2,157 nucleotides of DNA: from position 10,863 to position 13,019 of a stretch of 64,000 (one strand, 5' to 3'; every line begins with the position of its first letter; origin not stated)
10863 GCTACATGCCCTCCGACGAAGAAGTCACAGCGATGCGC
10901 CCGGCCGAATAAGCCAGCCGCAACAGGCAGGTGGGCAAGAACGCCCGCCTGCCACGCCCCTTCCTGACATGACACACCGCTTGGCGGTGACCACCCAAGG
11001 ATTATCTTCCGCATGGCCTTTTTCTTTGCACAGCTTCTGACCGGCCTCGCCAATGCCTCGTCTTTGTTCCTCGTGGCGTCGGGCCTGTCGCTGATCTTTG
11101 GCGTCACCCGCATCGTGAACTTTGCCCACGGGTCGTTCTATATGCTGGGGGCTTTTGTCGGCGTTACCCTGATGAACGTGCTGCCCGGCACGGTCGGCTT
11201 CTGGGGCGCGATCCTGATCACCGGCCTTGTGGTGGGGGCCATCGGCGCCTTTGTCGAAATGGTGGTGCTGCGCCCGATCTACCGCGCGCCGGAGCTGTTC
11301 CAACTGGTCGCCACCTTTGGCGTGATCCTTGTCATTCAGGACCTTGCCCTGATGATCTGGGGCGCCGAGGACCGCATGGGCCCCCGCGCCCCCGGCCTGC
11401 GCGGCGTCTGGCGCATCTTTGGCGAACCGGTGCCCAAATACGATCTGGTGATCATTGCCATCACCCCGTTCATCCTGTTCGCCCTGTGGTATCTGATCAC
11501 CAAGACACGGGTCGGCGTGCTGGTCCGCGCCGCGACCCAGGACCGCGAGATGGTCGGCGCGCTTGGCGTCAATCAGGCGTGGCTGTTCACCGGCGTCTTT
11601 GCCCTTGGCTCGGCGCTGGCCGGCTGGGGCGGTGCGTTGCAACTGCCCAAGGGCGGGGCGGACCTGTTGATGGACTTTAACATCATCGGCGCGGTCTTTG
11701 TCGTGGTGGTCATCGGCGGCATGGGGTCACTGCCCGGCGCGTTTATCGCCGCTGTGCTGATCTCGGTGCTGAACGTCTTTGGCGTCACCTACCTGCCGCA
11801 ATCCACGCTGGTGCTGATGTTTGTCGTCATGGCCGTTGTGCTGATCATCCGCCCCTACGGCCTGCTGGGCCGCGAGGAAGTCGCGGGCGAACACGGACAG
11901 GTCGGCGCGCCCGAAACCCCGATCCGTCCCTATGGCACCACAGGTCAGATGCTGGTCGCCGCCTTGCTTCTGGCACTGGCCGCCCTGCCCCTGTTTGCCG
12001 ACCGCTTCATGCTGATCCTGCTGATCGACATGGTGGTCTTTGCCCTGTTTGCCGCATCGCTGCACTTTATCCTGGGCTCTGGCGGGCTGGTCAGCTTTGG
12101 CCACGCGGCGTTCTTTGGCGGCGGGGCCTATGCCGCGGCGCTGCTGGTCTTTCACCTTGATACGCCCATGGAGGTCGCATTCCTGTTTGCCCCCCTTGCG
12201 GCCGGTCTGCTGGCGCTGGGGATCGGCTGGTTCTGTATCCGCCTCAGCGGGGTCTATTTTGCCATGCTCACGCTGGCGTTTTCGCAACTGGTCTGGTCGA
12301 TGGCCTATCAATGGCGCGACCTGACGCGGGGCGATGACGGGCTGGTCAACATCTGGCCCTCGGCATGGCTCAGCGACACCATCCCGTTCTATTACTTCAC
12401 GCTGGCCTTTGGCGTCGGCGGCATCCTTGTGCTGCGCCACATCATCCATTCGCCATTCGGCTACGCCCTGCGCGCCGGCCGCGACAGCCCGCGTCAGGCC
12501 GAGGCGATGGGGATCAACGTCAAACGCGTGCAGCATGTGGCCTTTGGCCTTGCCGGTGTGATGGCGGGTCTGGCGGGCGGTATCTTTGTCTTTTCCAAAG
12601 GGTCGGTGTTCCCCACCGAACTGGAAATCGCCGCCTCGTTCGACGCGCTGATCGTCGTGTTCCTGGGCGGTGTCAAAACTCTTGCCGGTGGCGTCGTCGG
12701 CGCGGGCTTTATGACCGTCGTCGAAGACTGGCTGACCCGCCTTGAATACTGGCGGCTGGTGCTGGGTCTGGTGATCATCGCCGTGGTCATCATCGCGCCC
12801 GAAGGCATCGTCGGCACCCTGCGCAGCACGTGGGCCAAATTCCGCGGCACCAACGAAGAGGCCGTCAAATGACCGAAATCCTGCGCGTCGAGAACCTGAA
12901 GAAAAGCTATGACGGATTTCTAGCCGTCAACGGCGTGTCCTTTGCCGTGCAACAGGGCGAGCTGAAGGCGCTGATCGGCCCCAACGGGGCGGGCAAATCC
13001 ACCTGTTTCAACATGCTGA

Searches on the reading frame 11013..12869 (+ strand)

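Call 87: search_protein_families(library=pfam, proteins=[window:11013-12869:+], max_evalue=0.001)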
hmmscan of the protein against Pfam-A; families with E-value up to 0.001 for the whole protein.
window:11013-12869:+ (619 aa): 1 family
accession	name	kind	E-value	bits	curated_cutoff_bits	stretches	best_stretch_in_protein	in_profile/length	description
PF02653.21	BPD_transp_2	-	1.8e-70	237.6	26.8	2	333-592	2-269/269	Branched-chain amino acid transport system / permease component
